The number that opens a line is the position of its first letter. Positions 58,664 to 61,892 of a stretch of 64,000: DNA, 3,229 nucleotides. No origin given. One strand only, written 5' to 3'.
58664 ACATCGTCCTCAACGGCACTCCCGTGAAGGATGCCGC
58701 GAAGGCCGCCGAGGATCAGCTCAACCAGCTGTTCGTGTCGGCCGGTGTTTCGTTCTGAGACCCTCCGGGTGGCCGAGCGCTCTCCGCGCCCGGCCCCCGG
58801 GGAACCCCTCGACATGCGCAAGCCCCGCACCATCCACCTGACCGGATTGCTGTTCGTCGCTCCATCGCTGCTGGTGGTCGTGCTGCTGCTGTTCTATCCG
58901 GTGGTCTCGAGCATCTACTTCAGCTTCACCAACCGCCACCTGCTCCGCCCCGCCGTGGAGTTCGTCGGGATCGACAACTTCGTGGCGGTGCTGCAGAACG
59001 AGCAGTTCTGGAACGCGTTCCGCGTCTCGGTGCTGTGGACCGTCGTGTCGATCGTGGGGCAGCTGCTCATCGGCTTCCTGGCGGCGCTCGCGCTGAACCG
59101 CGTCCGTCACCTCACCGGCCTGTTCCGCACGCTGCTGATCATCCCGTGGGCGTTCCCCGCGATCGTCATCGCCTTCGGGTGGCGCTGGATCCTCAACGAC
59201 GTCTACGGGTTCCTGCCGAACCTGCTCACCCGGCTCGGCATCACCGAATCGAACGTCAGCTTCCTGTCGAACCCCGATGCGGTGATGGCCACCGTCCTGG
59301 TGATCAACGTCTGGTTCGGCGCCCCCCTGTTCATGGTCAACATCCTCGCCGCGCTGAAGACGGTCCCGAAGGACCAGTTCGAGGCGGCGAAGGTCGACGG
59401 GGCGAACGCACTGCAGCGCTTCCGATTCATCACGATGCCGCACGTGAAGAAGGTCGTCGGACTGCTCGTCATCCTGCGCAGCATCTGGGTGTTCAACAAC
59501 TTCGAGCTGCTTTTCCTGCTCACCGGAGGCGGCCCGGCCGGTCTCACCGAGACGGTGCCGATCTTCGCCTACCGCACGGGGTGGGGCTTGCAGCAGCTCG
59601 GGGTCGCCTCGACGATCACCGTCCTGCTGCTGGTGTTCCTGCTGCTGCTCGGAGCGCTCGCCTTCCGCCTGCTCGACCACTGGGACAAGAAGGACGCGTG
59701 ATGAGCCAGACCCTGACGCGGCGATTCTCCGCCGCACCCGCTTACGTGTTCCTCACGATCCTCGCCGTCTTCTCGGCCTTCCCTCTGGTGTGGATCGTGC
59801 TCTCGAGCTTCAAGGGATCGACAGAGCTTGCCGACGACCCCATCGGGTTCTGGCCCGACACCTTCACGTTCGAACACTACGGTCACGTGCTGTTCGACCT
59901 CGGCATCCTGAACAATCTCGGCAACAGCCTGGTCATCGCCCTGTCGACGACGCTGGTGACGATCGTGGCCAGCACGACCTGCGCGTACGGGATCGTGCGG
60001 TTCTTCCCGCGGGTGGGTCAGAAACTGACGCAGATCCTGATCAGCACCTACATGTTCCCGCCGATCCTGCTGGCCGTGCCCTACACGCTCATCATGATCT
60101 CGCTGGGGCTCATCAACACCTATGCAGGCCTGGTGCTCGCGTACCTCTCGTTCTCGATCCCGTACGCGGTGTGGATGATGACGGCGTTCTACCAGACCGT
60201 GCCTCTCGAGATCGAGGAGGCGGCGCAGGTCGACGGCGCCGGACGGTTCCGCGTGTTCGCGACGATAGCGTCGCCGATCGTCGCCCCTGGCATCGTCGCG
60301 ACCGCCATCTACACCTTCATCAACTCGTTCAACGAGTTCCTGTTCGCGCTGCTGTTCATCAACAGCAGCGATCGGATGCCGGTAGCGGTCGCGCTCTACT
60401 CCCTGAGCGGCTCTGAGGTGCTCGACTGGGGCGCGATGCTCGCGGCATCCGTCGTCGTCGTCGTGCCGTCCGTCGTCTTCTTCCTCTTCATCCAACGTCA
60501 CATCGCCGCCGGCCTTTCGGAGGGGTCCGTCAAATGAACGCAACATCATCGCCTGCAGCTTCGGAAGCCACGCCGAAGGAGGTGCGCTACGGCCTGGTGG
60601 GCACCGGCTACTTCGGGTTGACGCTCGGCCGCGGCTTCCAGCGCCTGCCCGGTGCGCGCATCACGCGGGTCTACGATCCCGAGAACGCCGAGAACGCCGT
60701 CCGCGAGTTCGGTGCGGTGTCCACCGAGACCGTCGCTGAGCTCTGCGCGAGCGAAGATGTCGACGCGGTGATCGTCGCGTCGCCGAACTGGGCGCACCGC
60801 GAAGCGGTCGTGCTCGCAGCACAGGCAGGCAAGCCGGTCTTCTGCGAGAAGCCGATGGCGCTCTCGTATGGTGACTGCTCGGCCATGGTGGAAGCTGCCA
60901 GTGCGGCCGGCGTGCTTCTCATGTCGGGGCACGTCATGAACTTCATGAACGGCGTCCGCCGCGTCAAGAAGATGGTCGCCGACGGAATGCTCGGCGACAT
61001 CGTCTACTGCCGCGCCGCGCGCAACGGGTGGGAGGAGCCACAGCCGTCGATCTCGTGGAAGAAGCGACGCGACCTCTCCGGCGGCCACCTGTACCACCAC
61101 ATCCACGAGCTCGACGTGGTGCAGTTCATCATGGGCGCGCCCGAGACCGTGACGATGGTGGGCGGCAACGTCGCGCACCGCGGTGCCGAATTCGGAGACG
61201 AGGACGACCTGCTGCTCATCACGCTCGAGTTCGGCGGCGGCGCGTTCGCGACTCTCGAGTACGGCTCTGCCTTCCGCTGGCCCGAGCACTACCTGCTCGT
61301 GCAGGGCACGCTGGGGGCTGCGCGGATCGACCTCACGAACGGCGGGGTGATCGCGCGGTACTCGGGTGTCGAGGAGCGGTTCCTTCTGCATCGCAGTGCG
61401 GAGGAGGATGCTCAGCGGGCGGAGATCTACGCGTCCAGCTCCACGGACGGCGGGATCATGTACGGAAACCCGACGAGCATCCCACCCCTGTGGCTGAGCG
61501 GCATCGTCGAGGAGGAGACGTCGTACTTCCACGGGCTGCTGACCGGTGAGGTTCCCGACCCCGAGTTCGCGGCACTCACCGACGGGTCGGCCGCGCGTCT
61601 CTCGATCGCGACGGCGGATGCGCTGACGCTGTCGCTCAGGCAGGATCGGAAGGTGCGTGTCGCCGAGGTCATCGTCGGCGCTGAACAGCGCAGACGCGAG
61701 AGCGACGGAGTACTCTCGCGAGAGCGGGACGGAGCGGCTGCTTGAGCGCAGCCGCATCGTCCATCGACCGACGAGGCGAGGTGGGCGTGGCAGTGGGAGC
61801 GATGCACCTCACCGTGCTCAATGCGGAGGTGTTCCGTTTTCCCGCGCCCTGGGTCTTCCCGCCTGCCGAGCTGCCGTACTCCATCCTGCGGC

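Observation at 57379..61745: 2,7-anhydro-sialic-acid uptake and conversion module in an actinobacterium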

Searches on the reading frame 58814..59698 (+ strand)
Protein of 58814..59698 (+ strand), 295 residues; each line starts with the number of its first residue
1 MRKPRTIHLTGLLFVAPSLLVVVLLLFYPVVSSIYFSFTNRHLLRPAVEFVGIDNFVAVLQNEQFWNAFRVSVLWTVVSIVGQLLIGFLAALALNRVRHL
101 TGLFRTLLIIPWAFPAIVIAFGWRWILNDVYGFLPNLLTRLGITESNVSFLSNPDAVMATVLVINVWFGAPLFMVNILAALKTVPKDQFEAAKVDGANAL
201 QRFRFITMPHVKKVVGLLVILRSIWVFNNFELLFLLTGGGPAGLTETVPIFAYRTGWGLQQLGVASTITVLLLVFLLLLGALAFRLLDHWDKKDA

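Call 5: search_protein_families(library=pfam, proteins=[window:58814-59698:+])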
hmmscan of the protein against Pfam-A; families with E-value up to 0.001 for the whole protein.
window:58814-59698:+ (295 aa): 1 family
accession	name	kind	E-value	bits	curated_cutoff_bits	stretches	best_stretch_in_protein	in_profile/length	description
PF00528.27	BPD_transp_1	-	1.5e-21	77.4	26.4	1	84-290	2-178/184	Binding-protein-dependent transport system inner membrane component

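Call 6: search_protein_families(library=ncbifam, proteins=[window:58814-59698:+])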
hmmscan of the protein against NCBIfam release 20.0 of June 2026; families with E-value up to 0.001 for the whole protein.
window:58814-59698:+ (295 aa): 21 families
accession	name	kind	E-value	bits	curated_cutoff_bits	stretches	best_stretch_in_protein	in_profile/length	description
NF007852.0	PRK10561.1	equivalog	3.1e-30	106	335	1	11-288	14-289/295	sn-glycerol-3-phosphate ABC transporter permease UgpA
NF008232.0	PRK10999.1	equivalog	3.5e-28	98.6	392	1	50-284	264-509/520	maltose ABC transporter permease MalF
NF040931.1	ABC_arch_GlcT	equivalog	2.2e-26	93.1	360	1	15-272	2-256/278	glucose ABC transporter permease GlcT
NF011624.0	PRK15050.1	equivalog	2.1e-16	59.9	247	1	6-281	19-280/297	2-aminoethylphosphonate ABC transporter permease subunit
TIGR01581.1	Mo_ABC_porter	hypoth_equivalog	3.3e-14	52.9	210.3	1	52-279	6-224/225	ABC transporter permease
TIGR03262.1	PhnU2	equivalog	6.5e-12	44.9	593.25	1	19-278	11-248/546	putative 2-aminoethylphosphonate ABC transporter permease subunit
NF007044.0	PRK09497.1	equivalog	1.6e-10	40.9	348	1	21-278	18-268/285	spermidine/putrescine ABC transporter permease PotB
NF006955.0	PRK09433.2-3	equivalog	1.8e-10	40.1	801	1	59-275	44-255/543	thiamine/thiamine pyrophosphate ABC transporter permease ThiP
TIGR03226.1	PhnU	equivalog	4.4e-09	36.2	283.45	1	7-282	38-299/311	2-aminoethylphosphonate ABC transporter permease subunit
NF006956.0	PRK09433.2-5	equivalog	2.9e-08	32.8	984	1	57-279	50-266/543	thiamine/thiamine pyrophosphate ABC transporter permease ThiP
TIGR02141.1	modB_ABC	equivalog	3.8e-08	33.2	182.6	1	71-279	2-201/208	molybdate ABC transporter permease subunit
TIGR02140.1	permease_CysW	equivalog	1.4e-07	31.3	329.1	1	19-278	10-251/261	sulfate ABC transporter permease subunit CysW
TIGR00969.1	3a0106s02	subfamily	1.4e-07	31.2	240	1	16-279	21-263/272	sulfate ABC transporter permease subunit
NF007963.0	PRK10683.1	equivalog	5.3e-07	29.3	489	1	51-278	81-300/317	putrescine ABC transporter permease PotH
TIGR01253.1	thiP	equivalog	8.9e-07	28.3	395.1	1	52-286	32-257/519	thiamine/thiamine pyrophosphate ABC transporter permease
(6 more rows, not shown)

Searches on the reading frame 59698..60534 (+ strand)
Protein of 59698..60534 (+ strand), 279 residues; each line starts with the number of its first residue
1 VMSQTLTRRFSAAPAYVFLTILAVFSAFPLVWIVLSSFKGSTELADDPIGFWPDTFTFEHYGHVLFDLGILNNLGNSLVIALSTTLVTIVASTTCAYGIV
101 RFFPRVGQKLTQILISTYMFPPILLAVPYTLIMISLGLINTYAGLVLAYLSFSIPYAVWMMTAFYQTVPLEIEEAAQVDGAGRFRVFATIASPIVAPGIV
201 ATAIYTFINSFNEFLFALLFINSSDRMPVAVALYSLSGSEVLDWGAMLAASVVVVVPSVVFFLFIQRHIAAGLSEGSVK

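Call 5: search_protein_families(library=pfam, proteins=[window:59698-60534:+])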
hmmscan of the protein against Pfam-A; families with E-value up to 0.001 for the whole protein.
window:59698-60534:+ (279 aa): 1 family
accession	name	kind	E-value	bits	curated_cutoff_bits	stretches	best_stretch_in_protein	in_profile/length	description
PF00528.27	BPD_transp_1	-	1.4e-15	57.9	26.4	1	93-271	6-180/184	Binding-protein-dependent transport system inner membrane component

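Call 6: search_protein_families(library=ncbifam, proteins=[window:59698-60534:+])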
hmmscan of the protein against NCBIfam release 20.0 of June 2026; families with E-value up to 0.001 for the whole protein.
window:59698-60534:+ (279 aa): 20 families
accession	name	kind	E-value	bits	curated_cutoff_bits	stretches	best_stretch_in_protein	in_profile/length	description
NF040932.1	ABC_arch_GlcU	equivalog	4.9e-37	128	340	1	16-273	6-264/272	glucose ABC transporter permease GlcU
NF008231.0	PRK10998.1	equivalog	4.3e-30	105.3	261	1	3-279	4-295/296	maltose ABC transporter permease MalG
NF008210.0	PRK10973.1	equivalog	1e-23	84.4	297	1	40-275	37-278/281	sn-glycerol-3-phosphate ABC transporter permease UgpE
NF007047.0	PRK09500.1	equivalog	1.5e-15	57.5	326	1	17-260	9-243/257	spermidine/putrescine ABC transporter permease PotC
NF011624.0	PRK15050.1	equivalog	2e-14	53.4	247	1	15-265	28-282/297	2-aminoethylphosphonate ABC transporter permease subunit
TIGR01581.1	Mo_ABC_porter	hypoth_equivalog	3.5e-13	49.6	210.3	1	60-258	9-219/225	ABC transporter permease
TIGR02141.1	modB_ABC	equivalog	2.4e-10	40.4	182.6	1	77-265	3-202/208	molybdate ABC transporter permease subunit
TIGR03262.1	PhnU2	equivalog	5.6e-10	38.5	593.25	1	16-268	8-255/546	putative 2-aminoethylphosphonate ABC transporter permease subunit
NF006939.0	PRK09421.1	equivalog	2e-09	37.2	262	1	137-257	88-212/230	molybdate ABC transporter permease subunit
TIGR03226.1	PhnU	equivalog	4.4e-09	36.2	283.45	1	141-264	178-299/311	2-aminoethylphosphonate ABC transporter permease subunit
NF043073.1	MMSYN1_0195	equivalog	1.3e-08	33.5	1250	1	19-217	10-202/1021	spermidine/putrescine ABC transporter permease/substrate-binding protein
NF040839.1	tungstate_WtpB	equivalog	1.2e-07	31.7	340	1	63-222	35-204/251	tungstate ABC transporter permease WtpB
NF007889.0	PRK10592.1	equivalog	1.6e-07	31.2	476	1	17-261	14-258/281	putrescine ABC transporter permease PotI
NF008208.0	PRK10971.1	equivalog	2.5e-07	30.5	415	1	134-265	132-263/277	sulfate/thiosulfate ABC transporter permease CysT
TIGR02139.1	permease_CysT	equivalog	4.9e-07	29.6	246.1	1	59-266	37-256/265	sulfate ABC transporter permease subunit CysT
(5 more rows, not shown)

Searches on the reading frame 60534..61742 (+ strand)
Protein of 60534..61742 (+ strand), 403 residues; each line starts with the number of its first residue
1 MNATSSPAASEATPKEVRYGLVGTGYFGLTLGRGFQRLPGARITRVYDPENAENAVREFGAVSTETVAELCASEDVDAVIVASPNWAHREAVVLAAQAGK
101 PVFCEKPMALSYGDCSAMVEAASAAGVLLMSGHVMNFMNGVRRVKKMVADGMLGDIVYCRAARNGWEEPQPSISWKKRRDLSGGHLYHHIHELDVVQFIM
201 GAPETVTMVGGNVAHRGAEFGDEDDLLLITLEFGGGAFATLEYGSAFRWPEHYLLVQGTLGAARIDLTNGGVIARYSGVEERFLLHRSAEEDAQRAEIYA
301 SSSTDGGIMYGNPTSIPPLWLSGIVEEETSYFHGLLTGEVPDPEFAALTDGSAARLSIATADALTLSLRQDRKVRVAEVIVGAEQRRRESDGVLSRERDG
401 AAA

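Call 5: search_protein_families(library=pfam, proteins=[window:60534-61742:+])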
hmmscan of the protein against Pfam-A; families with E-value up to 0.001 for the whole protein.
window:60534-61742:+ (403 aa): 3 families
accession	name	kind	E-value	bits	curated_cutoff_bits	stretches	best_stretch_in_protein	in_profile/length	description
PF02894.22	GFO_IDH_MocA_C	-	1.9e-35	123.1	22.9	1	145-375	1-217/218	Oxidoreductase family, C-terminal alpha/beta domain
PF01408.29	GFO_IDH_MocA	-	4.7e-26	92.3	24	1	17-133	1-120/120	Oxidoreductase family, NAD-binding Rossmann fold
PF22725.1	GFO_IDH_MocA_C3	-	1.2e-18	67.7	27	1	141-263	1-123/124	GFO/IDH/MocA C-terminal domain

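Call 6: search_protein_families(library=ncbifam, proteins=[window:60534-61742:+])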
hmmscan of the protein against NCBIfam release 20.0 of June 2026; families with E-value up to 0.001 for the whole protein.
window:60534-61742:+ (403 aa): 8 families
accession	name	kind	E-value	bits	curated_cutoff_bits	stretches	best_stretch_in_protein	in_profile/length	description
TIGR04380.1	myo_inos_iolG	equivalog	1.7e-31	109.3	355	1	17-244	2-230/330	inositol 2-dehydrogenase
NF040723.1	UDP-GlcNAcDh_Arch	equivalog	9.7e-23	81.1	450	1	17-266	1-238/302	UDP-N-acetylglucosamine 3-dehydrogenase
NF052679.1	InsChiInosDhIolG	equivalog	1.6e-21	76.7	540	1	17-200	3-185/343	bifunctional inositol 2-dehydrogenase/D-chiro-inositol 1-dehydrogenase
NF041392.1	XylDh_Gfo6_Halo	equivalog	1.9e-21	76.3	350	1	48-240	51-251/350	D-xylose 1-dehydrogenase Gfo6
NF052479.1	LevoglcsnDh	equivalog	5.1e-19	68.2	650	1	48-221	45-224/386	levoglucosan dehydrogenase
NF008607.0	PRK11579.1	subfamily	8.2e-12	44.8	330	1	16-208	4-197/346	oxidoreductase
NF058561.1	BT_2158_fam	equivalog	2e-08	33.2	750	1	73-163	94-184/487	glycoside 3-dehydrogenase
NF007574.0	PRK10206.1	equivalog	2.6e-06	26.7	352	1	60-207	50-194/345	oxidoreductase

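Call 7: search_solved_structures(query=window:60534-61742:+, max_evalue=0.001, show_alignments=2)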
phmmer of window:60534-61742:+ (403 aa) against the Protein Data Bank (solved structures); distinct sequences matched with E-value up to 0.001: 81 (the best 60 are shown).
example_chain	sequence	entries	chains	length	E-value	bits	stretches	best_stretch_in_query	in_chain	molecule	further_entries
6z3c_AAA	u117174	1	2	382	1.7e-133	448.8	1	13-380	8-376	Gfo/Idh/MocA family oxidoreductase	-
6z3b_A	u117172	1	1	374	3.4e-133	447.8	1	15-380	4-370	Gfo/Idh/MocA family oxidoreductase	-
6z3b_B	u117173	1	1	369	7.2e-133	446.7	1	15-380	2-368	Gfo/Idh/MocA family oxidoreductase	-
6o15_A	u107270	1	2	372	6.2e-124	417.3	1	17-380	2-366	Uncharacterized oxidoreductase YjhC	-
5a02_A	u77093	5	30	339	3.2e-21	79.1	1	16-248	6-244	ALDOSE-ALDOSE OXIDOREDUCTASE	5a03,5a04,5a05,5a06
2glx_A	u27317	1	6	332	1.3e-20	77.2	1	18-262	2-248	1,5-anhydro-D-fructose reductase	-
7wzd_A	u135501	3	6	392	6.5e-20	74.8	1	16-245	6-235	4,5-dihydroxyphthalate dehydrogenase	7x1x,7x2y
9m37_A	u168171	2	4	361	3.8e-19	72.3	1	17-267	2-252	P581a DgpA2 and isoorientin complex structure | Gfo/Idh/MocA family protein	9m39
3ezy_A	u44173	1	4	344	4.3e-19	72.1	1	17-243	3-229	Dehydrogenase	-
1ofg_A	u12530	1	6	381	6.7e-19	71.5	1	9-238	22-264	GLUCOSE-FRUCTOSE OXIDOREDUCTASE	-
1ryd_A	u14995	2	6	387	7e-19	71.4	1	9-238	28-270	glucose-fructose oxidoreductase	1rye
1h6a_A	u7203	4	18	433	9.1e-19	71.1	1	9-238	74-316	PRECURSOR FORM OF GLUCOSE-FRUCTOSE OXIDOREDUCTASE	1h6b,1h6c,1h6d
1evj_A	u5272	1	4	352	9.3e-19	71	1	18-238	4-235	GLUCOSE-FRUCTOSE OXIDOREDUCTASE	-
4hkt_A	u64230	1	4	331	2.2e-18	69.8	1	16-262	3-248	Inositol 2-dehydrogenase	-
3moi_A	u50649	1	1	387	3.6e-18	69.1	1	16-243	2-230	Probable dehydrogenase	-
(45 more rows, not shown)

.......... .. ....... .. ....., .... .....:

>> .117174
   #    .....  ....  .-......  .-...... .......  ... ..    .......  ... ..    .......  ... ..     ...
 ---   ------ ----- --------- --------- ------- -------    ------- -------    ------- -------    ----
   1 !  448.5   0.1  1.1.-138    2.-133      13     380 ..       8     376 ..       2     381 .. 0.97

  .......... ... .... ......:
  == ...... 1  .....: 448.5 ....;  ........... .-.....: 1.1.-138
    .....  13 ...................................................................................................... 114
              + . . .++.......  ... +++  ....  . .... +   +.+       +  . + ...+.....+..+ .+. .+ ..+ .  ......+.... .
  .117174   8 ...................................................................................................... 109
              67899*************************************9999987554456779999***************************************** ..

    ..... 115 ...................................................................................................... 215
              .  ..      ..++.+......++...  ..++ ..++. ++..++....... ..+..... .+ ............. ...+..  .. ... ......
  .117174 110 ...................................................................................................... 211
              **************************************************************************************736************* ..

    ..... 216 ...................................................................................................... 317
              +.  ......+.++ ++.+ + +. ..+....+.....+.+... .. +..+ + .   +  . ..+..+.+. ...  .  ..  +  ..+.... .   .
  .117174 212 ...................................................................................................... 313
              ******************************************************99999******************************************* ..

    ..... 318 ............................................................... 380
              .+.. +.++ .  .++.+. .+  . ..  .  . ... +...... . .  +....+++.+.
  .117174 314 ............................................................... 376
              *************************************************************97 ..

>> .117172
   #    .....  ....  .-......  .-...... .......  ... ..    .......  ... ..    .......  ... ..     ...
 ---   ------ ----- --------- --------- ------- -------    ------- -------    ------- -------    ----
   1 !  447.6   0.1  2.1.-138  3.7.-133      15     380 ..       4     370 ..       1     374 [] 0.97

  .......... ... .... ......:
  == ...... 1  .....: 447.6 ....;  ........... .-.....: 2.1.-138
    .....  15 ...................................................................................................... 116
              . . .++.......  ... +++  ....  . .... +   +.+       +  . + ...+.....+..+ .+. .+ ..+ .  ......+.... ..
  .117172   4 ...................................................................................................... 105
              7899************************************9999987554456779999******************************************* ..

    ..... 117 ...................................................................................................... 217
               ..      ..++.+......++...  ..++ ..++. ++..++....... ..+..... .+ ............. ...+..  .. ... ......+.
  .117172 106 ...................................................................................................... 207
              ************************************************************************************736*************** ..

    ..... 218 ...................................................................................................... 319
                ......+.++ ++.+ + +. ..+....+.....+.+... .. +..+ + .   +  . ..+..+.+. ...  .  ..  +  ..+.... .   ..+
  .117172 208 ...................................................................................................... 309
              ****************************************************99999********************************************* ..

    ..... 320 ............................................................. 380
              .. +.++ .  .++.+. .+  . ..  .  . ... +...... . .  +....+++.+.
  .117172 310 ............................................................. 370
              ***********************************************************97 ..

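Call 14: find_related_loci(query=window:60534-61742:+, collection=genome_contigs, flank=10000)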
Query window:60534-61742:+ (403 aa) in genome_contigs; peptide patterns used: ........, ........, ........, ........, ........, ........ (x = any residue, [..] = any of these).
483 stretches matched a pattern; 198 encode a relative of the query (tblastn E <= 1e-3); the best 80 are kept; 80 distinct loci.
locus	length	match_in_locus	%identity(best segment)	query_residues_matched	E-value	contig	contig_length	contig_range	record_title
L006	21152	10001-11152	82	1-383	0e+0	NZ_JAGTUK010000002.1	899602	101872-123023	Microbacterium paraoxydans strain ku-mp scaffold_1, whole genome shotgun sequence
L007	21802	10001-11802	45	17-361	3e-91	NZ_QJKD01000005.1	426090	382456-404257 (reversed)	Hungatella effluvii strain DSM 24995 Ga0244553_105, whole genome shotgun sequence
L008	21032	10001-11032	43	17-361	7e-91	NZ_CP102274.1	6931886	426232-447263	Hungatella hathewayi strain DSM 13479 chromosome, complete genome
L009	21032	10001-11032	43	17-361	2e-90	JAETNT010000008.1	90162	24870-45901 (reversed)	MAG: Enterocloster bolteae isolate S10_Bin6 scaffold_283_2, whole genome shotgun sequence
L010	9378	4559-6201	42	17-361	1e-88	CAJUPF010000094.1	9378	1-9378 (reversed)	MAG TPA_asm: uncultured Lachnospiraceae bacterium isolate MGBC163511 genome assembly, contig: MGBC163511.94, whole genom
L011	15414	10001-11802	40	17-362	2e-84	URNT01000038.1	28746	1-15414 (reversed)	uncultured Clostridium sp. isolate UMGS1169 genome assembly, contig: NODE_721_length_28746_cov_15.940643, whole genome s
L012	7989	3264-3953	29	15-242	4e-25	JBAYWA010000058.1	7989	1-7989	MAG: Melioribacteraceae bacterium isolate SO_2016_LW3_72 scaffold13915_LW162_2016, whole genome shotgun sequence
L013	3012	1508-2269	31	15-262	7e-25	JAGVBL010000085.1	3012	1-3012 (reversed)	MAG: Ignavibacteriales bacterium isolate DeMMO6_29 c_000000049012, whole genome shotgun sequence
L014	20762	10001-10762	29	15-265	1e-24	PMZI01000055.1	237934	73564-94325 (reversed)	MAG: Ignavibacteriae bacterium isolate fen_1268 73.20110800_E3D.28_contig_1348, whole genome shotgun sequence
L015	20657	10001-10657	33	18-242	2e-24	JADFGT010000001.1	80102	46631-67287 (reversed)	MAG: Armatimonadota bacterium isolate B31T1B5 B31T1B5_NODE111, whole genome shotgun sequence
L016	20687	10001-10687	32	10-234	3e-24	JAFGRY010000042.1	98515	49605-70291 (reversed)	MAG: bacterium isolate Zod_Metabat.86 k87_11853421, whole genome shotgun sequence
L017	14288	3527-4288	29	15-262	1e-23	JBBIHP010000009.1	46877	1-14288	MAG: Ignavibacteria bacterium isolate RSS170216_bin_117 NODE_350_length_46877_cov_5.629597, whole genome shotgun sequenc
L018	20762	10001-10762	29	15-262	4e-23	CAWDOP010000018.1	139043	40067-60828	MAG: uncultured Ignavibacteriaceae bacterium isolate MFD04716.bin.2.254 genome assembly, contig: contig_56580, whole gen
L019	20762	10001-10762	29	15-262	5e-23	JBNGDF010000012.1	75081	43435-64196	MAG: Fidelibacterota bacterium isolate E05-020 bin82.fa-12, whole genome shotgun sequence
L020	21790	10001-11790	32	5-242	9e-23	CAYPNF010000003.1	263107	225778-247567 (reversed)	MAG TPA_asm: uncultured Verrucomicrobiota bacterium isolate SRP302447_co1_807 genome assembly, contig: NODE_140_length_2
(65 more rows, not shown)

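Call 38: find_homologous_proteins(query=window:60534-61742:+, max_evalue=1e-30)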
Query window:60534-61742:+ (403 aa): 1002 proteins with E <= 1e-30 among 8000 candidates; the best 120 are listed.
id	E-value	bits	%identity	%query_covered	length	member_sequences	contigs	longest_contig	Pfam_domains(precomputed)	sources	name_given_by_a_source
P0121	3.2e-266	901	100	100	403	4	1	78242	PF01408.29,PF22725.2,PF02894.23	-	-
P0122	1.0e-236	803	55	85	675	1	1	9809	PF01408.29,PF22725.2,PF02894.23,PF01118.31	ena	-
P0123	7.3e-214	728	82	95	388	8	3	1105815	PF01408.29,PF22725.2,PF02894.23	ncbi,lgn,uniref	ncbi:Gfo/Idh/MocA family protein [Microbacterium paraoxydans]|uniref:Gfo/Idh/MocA family protein n=1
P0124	7.5e-212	722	82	94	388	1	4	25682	PF01408.29,PF22725.2,PF02894.23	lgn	-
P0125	1.0e-211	721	82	95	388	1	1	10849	PF01408.29,PF22725.2,PF02894.23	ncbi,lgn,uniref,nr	ncbi:Gfo/Idh/MocA family protein [Microbacterium sp. K35]|uniref:Gfo/Idh/MocA family protein n=1 Tax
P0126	1.1e-211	721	82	96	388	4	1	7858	PF01408.29,PF22725.2,PF02894.23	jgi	jgi:predicted dehydrogenase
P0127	3.5e-208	710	82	92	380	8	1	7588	PF01408.29,PF22725.2,PF02894.23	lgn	-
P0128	2.2e-206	704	81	96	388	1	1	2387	PF01408.29,PF22725.2,PF02894.23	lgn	-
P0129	2.0e-205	700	80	94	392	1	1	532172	PF01408.29,PF22725.2,PF02894.23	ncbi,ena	-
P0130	2.5e-204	697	81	92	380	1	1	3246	PF01408.29,PF22725.2,PF02894.23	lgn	-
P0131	1.6e-203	694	80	93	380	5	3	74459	PF01408.29,PF22725.2,PF02894.23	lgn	-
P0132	6.1e-202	689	79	95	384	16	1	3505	PF01408.29,PF22725.2,PF02894.23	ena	-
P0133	2.9e-200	683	80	93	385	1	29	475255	PF01408.29,PF22725.2,PF02894.23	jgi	jgi:predicted dehydrogenase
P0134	1.3e-199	681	81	91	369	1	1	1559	PF01408.29,PF22725.2,PF02894.23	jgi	jgi:predicted dehydrogenase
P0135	1.7e-199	681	80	93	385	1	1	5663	PF01408.29,PF22725.2,PF02894.23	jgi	jgi:predicted dehydrogenase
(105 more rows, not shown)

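Call 57: find_encoding_contigs(protein=P0121, flank=1000, max_places=4)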
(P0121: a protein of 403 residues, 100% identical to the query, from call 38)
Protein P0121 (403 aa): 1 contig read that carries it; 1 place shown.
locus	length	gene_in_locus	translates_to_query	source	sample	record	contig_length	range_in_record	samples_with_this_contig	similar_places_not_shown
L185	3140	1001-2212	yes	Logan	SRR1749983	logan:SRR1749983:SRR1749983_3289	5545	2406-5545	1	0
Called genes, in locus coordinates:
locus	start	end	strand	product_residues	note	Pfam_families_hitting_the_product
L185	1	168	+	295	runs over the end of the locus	PF00528:BPD_transp_1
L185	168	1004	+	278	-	PF00528:BPD_transp_1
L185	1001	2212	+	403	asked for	PF01408:GFO_IDH_MocA, PF02894:GFO_IDH_MocA_C, PF22725:GFO_IDH_MocA_C3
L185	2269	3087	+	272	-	PF02311:AraC_binding (weak), PF12833:HTH_18, PF00165:HTH_AraC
